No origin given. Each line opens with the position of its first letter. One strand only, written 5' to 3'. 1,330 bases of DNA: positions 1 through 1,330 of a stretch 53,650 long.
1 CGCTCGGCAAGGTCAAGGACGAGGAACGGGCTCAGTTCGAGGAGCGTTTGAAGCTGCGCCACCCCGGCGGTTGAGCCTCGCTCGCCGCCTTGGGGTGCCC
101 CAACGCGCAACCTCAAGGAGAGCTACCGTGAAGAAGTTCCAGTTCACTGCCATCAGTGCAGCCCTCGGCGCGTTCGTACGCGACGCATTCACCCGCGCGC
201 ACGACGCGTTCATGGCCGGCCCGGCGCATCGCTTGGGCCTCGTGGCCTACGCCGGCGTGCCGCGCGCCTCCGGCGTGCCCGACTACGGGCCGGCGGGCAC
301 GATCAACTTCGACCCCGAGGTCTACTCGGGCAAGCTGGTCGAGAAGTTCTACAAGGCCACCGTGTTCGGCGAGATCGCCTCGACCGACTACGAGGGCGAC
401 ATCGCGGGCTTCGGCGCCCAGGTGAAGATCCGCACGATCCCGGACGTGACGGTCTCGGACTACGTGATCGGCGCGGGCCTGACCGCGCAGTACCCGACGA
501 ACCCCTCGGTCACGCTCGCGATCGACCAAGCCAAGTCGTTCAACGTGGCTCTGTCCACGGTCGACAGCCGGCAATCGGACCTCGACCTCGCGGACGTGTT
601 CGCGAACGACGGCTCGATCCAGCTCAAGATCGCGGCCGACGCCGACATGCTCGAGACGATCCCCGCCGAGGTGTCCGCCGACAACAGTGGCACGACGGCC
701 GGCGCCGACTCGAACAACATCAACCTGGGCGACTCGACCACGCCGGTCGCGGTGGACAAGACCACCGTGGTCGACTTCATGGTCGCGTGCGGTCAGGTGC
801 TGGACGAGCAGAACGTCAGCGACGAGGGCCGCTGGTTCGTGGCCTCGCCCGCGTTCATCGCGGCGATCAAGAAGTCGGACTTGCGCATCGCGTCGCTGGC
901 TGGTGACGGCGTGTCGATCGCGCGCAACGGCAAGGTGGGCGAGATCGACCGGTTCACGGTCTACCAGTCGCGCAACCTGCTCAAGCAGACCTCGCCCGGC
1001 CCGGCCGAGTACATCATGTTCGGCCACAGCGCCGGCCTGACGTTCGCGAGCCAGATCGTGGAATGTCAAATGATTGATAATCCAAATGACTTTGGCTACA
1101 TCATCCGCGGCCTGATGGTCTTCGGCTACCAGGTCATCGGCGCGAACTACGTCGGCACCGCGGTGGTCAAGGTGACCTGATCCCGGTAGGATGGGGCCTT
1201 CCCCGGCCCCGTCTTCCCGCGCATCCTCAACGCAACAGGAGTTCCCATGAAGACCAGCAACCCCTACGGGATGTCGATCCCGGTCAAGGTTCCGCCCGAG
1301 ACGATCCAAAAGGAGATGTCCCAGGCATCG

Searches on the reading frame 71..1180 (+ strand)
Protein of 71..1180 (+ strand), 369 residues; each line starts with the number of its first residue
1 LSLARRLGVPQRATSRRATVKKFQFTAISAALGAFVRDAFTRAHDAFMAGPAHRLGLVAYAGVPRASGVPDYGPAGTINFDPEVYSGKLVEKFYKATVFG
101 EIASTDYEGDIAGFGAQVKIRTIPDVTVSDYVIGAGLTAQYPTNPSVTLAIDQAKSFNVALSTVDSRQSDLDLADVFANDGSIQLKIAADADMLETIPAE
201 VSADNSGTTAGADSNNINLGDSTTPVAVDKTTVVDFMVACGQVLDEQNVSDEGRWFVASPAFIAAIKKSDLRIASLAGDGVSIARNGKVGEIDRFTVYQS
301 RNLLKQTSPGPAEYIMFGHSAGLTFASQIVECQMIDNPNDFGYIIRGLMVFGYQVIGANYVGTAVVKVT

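Call 20: search_protein_families(library=phrogs, proteins=[window:71-1180:+], max_evalue=0.001)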
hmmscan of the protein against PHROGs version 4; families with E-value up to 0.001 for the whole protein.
window:71-1180:+ (369 aa): 3 families
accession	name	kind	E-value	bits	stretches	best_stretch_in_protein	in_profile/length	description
phrog_267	-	head and packaging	5.4e-44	151.9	1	78-368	38-327/410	major head protein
phrog_283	-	head and packaging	1e-09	39.2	1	79-305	7-219/385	major head protein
phrog_422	-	head and packaging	2.8e-05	24.7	1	83-299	9-210/297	major head protein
